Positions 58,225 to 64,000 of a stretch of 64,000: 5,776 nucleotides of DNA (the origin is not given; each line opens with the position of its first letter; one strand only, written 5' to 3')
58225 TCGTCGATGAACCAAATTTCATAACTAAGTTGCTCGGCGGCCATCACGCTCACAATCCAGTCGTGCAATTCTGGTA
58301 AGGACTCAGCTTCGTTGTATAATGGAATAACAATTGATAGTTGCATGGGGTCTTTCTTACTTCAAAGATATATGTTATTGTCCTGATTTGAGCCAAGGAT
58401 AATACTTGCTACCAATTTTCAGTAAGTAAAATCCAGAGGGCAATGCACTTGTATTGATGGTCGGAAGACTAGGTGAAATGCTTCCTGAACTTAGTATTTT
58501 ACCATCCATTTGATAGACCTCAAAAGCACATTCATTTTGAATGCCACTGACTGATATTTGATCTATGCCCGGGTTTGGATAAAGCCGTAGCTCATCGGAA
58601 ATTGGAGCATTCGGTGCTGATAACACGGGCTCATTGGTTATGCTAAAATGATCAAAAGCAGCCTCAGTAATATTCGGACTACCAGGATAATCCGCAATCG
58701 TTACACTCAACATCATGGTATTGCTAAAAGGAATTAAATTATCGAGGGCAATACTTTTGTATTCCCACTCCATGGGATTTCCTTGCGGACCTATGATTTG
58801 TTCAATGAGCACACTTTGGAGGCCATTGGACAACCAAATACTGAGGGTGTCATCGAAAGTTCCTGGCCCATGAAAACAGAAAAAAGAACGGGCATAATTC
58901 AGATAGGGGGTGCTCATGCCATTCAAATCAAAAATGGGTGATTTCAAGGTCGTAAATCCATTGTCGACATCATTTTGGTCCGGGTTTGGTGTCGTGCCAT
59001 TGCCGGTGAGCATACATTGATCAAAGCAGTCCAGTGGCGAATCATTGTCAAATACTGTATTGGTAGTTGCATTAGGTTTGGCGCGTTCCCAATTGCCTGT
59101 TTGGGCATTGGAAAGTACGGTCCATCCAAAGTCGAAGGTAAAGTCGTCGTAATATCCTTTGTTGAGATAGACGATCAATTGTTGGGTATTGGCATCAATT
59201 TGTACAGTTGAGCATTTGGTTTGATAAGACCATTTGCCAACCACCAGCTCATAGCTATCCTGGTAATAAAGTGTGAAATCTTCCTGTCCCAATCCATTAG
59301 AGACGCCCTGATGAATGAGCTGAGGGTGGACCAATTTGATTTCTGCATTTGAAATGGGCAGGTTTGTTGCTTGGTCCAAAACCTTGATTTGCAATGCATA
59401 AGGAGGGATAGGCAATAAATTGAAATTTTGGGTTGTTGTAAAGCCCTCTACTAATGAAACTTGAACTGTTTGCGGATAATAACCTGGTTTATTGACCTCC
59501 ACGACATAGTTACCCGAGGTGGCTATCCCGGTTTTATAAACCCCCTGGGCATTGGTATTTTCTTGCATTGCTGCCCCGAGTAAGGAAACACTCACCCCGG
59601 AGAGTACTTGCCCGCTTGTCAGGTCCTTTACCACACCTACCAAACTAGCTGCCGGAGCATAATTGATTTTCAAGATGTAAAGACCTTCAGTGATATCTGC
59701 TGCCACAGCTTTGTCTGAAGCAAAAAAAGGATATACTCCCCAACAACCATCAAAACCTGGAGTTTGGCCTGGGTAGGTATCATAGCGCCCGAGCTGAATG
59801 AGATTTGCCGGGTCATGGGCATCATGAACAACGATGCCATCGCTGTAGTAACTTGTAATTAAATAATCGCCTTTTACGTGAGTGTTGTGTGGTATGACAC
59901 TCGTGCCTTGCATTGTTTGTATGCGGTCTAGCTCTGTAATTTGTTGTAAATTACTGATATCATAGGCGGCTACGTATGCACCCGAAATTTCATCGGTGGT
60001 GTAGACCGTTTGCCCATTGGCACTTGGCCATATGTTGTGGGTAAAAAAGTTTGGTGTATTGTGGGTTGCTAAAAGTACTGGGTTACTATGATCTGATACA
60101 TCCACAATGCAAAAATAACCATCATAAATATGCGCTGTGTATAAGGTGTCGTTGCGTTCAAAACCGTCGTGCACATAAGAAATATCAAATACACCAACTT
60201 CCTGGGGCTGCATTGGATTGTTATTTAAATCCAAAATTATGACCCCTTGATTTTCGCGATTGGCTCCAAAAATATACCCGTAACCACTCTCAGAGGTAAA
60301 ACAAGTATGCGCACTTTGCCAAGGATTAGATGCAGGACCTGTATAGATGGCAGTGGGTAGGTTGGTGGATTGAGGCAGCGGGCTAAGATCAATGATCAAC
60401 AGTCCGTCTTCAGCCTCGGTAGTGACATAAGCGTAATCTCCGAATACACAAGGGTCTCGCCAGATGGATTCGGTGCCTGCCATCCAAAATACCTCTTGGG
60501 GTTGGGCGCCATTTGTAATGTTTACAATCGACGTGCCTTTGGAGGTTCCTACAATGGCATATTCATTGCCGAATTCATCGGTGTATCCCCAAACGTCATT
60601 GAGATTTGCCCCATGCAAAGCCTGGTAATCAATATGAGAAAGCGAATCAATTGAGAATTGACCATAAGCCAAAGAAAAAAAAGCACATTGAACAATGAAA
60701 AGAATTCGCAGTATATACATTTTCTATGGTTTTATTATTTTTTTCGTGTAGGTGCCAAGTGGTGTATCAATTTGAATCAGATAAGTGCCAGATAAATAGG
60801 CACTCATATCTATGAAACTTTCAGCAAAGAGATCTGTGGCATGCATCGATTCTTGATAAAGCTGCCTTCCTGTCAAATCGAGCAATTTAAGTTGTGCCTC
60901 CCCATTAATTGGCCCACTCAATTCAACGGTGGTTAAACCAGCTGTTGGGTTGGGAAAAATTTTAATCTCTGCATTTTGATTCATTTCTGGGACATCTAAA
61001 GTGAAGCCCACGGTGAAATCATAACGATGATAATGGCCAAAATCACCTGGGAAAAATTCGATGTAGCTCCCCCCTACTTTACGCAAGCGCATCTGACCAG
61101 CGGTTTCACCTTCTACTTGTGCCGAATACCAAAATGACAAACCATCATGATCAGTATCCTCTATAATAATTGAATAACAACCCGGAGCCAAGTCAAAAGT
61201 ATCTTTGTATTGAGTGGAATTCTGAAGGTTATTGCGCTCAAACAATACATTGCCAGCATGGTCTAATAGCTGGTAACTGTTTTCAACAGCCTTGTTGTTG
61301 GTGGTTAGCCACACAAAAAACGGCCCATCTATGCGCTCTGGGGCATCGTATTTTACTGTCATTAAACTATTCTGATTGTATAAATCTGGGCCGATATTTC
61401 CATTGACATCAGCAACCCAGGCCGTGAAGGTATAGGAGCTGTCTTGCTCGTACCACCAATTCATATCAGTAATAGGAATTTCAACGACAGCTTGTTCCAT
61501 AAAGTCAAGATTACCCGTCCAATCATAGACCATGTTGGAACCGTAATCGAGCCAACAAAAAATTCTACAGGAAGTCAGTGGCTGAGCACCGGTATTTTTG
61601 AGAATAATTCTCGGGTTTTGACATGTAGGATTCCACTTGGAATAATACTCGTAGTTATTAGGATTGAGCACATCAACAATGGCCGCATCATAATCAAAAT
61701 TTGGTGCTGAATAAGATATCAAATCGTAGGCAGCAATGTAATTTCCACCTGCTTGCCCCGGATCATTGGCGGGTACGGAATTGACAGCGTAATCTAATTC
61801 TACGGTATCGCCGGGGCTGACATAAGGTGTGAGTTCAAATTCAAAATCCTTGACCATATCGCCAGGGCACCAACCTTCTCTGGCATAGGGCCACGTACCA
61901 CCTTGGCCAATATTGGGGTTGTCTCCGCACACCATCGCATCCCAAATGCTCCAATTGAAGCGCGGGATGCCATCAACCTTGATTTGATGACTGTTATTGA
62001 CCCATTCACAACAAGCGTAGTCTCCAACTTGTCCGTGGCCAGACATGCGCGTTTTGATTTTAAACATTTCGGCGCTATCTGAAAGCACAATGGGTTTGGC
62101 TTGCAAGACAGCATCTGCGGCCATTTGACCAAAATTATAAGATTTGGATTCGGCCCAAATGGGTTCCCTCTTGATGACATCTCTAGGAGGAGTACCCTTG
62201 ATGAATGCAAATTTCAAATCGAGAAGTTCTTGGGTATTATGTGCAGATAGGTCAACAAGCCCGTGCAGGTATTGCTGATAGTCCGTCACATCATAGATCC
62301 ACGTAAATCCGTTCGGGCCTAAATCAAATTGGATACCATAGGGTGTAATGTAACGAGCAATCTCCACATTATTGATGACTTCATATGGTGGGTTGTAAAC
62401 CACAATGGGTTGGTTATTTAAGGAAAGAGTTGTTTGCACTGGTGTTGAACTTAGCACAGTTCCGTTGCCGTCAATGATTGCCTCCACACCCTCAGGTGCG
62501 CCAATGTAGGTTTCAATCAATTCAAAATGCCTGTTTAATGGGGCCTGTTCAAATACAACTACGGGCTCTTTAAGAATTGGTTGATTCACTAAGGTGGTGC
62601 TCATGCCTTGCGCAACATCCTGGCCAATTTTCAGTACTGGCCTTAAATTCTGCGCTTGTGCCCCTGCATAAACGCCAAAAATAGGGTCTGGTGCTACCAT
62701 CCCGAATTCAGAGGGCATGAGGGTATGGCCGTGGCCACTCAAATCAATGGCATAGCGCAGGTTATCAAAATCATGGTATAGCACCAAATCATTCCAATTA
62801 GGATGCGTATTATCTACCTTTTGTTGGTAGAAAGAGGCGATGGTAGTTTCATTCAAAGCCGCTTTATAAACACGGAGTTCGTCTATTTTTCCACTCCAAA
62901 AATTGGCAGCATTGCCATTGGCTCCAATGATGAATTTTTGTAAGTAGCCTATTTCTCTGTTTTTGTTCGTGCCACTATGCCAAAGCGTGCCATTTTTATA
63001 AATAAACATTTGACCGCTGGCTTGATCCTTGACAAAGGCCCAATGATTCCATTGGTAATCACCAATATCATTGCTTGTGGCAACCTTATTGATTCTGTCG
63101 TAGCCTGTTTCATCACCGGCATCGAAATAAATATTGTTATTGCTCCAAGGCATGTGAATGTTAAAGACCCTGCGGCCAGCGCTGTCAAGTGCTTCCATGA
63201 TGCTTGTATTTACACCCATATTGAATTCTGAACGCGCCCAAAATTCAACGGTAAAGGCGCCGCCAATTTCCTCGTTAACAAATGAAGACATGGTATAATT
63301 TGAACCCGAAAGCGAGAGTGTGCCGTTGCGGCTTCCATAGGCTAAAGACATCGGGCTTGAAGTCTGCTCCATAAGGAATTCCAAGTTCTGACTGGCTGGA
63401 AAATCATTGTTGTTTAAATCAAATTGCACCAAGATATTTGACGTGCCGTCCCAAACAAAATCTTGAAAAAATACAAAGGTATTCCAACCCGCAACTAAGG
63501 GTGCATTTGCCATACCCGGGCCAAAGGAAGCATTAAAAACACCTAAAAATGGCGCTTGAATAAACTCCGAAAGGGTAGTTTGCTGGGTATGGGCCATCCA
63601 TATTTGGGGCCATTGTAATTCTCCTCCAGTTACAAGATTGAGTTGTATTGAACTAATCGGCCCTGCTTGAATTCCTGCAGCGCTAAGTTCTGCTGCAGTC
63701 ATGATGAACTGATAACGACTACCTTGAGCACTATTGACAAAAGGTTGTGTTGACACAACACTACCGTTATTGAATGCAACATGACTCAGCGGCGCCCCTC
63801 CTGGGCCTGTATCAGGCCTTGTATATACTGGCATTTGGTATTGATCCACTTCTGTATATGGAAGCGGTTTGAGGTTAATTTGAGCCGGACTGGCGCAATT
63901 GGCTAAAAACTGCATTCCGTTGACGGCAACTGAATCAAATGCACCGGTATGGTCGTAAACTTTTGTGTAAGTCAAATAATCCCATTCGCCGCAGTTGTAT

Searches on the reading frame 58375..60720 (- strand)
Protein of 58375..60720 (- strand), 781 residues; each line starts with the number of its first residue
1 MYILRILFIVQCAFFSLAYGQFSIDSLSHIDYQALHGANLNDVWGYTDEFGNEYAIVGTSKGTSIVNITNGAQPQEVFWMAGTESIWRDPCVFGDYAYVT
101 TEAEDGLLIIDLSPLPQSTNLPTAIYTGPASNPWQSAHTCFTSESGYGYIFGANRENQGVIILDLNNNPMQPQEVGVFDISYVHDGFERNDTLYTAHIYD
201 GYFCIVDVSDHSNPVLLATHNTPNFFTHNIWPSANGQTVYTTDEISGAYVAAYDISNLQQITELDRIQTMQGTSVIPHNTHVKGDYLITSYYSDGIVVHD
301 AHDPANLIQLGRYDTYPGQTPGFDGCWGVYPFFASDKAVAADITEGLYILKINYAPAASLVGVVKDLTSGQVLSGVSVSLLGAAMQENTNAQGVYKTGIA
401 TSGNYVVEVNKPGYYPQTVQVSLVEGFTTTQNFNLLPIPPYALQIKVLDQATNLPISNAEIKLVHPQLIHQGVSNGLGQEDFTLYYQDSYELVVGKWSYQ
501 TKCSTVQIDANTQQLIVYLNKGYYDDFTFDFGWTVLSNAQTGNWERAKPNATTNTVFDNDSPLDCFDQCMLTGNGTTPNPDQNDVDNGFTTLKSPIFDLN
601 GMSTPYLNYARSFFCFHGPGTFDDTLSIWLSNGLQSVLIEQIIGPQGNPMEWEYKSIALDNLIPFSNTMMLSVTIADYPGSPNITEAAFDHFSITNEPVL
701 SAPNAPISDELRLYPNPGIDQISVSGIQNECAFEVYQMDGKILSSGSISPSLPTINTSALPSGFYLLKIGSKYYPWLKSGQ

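Call 43: search_protein_families(library=pfam, proteins=[window:58375-60720:-], max_evalue=0.001)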
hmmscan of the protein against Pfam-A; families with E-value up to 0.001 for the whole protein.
window:58375-60720:- (781 aa): 6 families
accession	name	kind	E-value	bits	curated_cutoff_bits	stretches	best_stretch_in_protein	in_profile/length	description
PF13620.12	CarboxypepD_reg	-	1.3e-16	61.1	32.3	1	360-435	2-81/82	Carboxypeptidase regulatory-like domain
PF08309.17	LVIVD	-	2.3e-10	40.1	20.2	0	200-222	20-42/42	LVIVD repeat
PF13715.12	CarbopepD_reg_2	-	7.4e-10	39.2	32.2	1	362-435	3-76/88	CarboxypepD_reg-like domain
PF18962.6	Por_Secre_tail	-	2.5e-07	31.3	27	1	713-772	1-65/75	Secretion system C-terminal sorting domain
PF16967.11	TcfC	-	0.00015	21.7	29.4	1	731-769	13-50/68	E-set like domain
PF10282.15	Lactonase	-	0.00062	19.5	21.7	0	220-297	36-110/344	Lactonase, 7-bladed beta-propeller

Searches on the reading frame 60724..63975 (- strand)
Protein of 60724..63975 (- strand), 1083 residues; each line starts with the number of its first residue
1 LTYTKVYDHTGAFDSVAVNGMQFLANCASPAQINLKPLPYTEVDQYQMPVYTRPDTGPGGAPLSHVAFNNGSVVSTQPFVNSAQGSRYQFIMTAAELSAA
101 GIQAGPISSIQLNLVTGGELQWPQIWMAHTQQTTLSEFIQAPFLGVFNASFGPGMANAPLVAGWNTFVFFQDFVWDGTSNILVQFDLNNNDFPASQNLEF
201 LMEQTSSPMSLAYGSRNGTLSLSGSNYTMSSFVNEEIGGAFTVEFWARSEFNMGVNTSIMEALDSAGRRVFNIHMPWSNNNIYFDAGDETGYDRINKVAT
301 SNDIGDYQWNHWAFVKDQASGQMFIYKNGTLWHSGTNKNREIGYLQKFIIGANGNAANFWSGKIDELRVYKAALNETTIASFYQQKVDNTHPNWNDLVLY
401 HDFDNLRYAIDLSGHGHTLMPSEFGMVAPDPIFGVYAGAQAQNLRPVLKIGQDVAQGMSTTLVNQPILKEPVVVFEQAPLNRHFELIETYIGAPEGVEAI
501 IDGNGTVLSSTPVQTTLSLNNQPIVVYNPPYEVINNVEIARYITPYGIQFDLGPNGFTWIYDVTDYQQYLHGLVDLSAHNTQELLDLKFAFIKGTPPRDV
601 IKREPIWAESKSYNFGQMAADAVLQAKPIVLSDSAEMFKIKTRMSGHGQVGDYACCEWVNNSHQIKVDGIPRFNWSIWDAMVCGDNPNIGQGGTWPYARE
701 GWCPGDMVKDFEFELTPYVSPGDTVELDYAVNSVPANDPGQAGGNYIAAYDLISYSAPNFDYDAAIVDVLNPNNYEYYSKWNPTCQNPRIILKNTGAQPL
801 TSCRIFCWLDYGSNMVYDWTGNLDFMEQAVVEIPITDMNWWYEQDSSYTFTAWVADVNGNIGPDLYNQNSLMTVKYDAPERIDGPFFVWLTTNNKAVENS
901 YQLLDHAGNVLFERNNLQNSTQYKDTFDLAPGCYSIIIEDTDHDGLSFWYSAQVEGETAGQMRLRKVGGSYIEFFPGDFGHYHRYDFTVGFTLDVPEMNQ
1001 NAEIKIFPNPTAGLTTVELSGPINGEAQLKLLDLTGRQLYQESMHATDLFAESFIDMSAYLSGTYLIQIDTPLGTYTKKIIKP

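Call 77: search_protein_families(library=pfam, proteins=[window:60724-63975:-], max_evalue=0.0001)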
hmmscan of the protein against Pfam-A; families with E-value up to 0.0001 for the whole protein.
window:60724-63975:- (1083 aa): 3 families
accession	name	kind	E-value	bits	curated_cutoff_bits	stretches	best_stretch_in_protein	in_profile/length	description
PF13385.13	Laminin_G_3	-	2.6e-18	67.1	27.6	1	238-380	16-151/151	Concanavalin A-like lectin/glucanases superfamily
PF18962.6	Por_Secre_tail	-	5.9e-12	46.1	27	1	1006-1081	1-74/75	Secretion system C-terminal sorting domain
PF09113.15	N-glycanase_C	-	2.1e-11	44.2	25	1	628-742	14-129/140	Peptide-N-glycosidase F, C terminal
